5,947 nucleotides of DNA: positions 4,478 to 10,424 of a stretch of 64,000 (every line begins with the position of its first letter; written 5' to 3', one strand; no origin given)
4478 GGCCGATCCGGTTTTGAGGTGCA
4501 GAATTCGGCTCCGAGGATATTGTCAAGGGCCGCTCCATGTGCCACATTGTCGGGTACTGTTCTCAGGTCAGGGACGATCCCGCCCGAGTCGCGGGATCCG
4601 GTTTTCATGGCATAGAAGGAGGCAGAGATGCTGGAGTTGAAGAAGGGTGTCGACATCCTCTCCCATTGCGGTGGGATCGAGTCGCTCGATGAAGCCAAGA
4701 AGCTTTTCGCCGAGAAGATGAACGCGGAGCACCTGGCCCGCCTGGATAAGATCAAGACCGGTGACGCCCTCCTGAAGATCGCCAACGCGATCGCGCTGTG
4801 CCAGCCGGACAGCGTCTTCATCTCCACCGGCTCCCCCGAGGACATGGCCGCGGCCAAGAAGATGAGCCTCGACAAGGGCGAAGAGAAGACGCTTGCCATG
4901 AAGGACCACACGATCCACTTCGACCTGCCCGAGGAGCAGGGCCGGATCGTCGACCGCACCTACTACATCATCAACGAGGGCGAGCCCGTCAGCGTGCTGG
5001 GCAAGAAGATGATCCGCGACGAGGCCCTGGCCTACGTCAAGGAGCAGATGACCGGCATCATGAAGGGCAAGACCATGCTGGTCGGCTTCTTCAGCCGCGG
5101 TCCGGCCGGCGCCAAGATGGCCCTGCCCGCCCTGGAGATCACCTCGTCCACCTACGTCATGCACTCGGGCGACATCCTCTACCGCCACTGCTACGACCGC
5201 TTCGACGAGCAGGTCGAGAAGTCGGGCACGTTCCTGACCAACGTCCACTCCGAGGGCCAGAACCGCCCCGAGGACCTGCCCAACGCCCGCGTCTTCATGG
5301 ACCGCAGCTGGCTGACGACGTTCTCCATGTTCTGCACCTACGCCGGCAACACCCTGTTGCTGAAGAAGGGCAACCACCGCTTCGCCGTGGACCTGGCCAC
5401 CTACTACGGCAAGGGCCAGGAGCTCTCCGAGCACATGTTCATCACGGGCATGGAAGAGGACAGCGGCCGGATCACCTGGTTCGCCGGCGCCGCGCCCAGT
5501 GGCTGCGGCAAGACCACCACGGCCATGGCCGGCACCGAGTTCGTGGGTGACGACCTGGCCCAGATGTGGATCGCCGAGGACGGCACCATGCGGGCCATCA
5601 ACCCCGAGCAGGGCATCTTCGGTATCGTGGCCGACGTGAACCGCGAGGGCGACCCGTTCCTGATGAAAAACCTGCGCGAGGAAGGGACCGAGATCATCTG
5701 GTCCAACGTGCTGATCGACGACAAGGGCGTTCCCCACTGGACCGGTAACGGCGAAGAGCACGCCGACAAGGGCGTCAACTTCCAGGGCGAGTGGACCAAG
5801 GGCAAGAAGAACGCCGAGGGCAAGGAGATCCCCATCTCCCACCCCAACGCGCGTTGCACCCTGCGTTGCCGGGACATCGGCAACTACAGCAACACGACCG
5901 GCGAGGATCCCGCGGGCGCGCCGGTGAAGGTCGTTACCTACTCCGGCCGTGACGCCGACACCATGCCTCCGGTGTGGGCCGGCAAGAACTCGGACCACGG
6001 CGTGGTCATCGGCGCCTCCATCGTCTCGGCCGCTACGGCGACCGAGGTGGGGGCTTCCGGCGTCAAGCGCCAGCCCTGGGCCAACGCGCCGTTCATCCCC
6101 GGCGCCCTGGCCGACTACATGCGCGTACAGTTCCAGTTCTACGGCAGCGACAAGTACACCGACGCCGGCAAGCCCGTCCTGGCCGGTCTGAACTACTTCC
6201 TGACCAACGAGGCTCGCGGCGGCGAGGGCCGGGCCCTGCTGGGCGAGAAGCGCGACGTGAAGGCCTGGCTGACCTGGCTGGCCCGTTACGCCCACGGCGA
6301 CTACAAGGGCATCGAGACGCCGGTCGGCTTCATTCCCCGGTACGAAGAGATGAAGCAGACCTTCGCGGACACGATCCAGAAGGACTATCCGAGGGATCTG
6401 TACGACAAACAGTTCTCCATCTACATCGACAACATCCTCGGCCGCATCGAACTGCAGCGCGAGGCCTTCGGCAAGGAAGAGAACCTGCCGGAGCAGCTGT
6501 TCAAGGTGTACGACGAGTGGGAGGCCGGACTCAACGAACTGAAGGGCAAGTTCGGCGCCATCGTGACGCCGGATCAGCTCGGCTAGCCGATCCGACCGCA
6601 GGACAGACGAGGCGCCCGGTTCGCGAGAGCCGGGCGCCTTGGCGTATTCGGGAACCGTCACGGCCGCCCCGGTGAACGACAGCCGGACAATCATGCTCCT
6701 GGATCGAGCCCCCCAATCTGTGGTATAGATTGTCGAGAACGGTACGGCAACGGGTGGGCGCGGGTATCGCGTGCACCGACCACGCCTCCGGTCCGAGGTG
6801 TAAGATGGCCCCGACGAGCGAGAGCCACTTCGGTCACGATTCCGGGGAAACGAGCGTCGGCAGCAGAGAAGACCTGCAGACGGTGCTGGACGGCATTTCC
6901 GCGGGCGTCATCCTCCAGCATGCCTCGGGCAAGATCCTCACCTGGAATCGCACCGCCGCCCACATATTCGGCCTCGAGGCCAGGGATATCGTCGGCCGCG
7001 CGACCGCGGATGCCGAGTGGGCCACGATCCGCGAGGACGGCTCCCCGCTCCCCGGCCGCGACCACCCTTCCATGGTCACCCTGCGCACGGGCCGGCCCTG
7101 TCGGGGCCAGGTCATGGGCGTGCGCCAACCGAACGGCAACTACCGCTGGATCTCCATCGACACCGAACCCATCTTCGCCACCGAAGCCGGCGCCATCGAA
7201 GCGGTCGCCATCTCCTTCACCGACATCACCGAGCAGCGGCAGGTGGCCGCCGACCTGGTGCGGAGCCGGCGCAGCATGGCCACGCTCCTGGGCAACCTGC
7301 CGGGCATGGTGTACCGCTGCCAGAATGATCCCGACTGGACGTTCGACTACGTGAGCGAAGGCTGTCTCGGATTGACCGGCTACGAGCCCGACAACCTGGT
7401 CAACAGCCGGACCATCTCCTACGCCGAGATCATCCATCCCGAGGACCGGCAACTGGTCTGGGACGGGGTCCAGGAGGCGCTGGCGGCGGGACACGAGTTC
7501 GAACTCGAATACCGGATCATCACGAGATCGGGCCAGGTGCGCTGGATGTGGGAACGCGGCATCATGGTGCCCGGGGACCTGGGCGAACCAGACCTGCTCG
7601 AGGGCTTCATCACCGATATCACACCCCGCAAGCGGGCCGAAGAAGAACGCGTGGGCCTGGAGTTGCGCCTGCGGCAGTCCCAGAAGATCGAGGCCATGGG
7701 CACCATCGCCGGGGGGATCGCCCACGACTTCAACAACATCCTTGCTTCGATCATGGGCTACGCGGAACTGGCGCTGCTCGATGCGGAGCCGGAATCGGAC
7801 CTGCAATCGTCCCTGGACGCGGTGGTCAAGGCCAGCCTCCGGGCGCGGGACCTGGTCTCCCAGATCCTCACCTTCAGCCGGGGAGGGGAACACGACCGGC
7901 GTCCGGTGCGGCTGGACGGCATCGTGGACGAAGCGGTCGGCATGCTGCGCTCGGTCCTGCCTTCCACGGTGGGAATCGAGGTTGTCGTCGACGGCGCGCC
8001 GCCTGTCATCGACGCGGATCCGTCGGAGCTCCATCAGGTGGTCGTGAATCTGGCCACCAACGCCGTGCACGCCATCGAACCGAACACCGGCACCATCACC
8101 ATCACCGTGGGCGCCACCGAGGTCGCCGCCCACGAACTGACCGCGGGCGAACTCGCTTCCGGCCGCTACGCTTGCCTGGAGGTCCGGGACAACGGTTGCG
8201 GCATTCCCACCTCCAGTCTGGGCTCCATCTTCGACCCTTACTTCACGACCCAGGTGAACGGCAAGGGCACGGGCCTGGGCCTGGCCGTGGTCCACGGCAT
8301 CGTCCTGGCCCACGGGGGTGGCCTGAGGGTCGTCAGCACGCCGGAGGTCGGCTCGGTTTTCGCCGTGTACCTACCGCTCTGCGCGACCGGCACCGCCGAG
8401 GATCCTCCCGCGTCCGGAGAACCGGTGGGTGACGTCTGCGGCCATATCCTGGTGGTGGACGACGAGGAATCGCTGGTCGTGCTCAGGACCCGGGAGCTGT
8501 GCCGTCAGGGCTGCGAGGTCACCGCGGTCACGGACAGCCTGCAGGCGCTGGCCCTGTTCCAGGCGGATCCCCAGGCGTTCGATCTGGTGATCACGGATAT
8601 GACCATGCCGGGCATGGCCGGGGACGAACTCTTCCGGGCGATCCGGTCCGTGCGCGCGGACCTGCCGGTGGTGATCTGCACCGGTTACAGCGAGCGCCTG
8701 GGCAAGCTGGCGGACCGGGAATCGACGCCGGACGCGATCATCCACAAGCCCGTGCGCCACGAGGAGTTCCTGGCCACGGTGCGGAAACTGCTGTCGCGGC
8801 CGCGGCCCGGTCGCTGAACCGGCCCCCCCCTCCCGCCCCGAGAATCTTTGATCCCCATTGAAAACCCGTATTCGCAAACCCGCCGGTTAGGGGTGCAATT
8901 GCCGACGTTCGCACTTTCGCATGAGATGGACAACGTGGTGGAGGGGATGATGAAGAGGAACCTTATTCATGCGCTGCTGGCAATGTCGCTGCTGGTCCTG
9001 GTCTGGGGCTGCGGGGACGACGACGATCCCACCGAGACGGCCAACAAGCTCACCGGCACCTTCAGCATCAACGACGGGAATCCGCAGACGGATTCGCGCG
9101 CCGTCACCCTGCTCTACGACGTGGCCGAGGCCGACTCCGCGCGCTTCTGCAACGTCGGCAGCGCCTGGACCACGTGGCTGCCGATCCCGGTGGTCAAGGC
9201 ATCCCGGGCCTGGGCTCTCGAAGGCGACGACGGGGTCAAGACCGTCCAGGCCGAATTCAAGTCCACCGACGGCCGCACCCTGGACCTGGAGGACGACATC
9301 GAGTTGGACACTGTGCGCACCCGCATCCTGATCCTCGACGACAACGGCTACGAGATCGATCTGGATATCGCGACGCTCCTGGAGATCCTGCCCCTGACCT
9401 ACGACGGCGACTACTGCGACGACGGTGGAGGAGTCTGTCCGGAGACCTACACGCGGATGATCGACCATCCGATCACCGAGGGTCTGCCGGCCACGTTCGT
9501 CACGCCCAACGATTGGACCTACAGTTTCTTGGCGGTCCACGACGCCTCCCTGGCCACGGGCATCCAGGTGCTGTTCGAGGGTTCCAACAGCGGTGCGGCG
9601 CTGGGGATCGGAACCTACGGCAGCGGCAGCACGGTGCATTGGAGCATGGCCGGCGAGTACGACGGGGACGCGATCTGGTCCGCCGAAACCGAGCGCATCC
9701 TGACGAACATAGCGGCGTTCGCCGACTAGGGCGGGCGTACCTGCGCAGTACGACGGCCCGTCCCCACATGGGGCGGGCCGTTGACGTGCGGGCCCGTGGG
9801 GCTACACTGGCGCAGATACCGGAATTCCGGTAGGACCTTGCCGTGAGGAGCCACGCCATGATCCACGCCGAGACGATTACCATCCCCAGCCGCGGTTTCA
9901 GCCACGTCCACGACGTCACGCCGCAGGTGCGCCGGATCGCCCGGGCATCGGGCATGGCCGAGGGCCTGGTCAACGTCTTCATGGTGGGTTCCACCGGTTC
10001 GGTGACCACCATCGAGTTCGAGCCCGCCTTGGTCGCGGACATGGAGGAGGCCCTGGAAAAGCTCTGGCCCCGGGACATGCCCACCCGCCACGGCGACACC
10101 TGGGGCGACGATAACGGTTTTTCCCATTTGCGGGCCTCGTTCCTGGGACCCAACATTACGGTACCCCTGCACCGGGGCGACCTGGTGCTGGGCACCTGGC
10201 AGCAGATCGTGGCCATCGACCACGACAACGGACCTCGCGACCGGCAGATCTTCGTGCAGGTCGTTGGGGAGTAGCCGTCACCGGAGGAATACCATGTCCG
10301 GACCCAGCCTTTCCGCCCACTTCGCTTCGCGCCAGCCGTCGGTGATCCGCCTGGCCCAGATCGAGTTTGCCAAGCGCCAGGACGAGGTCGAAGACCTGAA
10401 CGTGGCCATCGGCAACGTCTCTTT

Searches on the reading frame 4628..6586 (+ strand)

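Call 3: search_protein_families(library=pfam, proteins=[window:4628-6586:+], max_evalue=0.01)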
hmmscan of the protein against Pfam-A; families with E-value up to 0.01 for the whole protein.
window:4628-6586:+ (652 aa): 2 families
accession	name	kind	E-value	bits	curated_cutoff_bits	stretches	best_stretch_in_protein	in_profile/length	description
PF00821.23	PEPCK_GTP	-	8.3e-93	311.4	23.8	1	266-631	2-354/357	Phosphoenolpyruvate carboxykinase C-terminal P-loop domain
PF17297.7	PEPCK_N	-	6.6e-55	186.5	23.8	1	51-257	3-217/218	Phosphoenolpyruvate carboxykinase N-terminal domain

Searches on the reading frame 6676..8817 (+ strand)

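Call 18: search_protein_families(library=pfam, proteins=[window:6676-8817:+], max_evalue=0.0001)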
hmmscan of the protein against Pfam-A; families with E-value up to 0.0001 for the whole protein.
window:6676-8817:+ (713 aa): 8 families
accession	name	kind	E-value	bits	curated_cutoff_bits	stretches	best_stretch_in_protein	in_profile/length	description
PF08447.18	PAS_3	-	2.1e-23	82.9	25.6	1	225-311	3-88/89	PAS fold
PF02518.31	HATPase_c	-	5.3e-23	82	26.4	1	448-568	2-109/111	Histidine kinase-, DNA gyrase B-, and HSP90-like ATPase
PF00072.30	Response_reg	-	1.5e-17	64.2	30.2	1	591-702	1-110/111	Response regulator receiver domain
PF13426.13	PAS_9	-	2.5e-11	44.2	27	1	77-186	3-103/103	PAS domain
PF00512.31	HisKA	-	7.9e-11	42.3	26.9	1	342-404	3-64/66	His Kinase A (phospho-acceptor) domain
PF08448.16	PAS_4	-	1e-10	42.2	23.1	0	71-189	1-110/110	PAS fold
PF00989.32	PAS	-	2.8e-08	34.2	22.6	1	65-167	1-97/113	PAS fold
PF13188.13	PAS_8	-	5e-07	29.8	21.8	1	67-108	3-41/65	PAS domain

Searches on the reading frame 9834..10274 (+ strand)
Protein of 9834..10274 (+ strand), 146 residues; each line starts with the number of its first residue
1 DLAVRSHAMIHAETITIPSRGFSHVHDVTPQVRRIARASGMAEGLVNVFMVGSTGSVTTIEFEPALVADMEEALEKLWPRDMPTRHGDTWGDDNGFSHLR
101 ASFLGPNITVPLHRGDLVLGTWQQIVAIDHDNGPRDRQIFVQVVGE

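Call 18: search_protein_families(library=pfam, proteins=[window:9834-10274:+], max_evalue=0.0001)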
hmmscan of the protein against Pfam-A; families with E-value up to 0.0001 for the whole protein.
window:9834-10274:+ (146 aa): 1 family
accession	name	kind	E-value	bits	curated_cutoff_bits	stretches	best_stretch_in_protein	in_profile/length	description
PF01894.22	UPF0047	-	1.5e-31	109.4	27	1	27-143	1-117/117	Uncharacterised protein family UPF0047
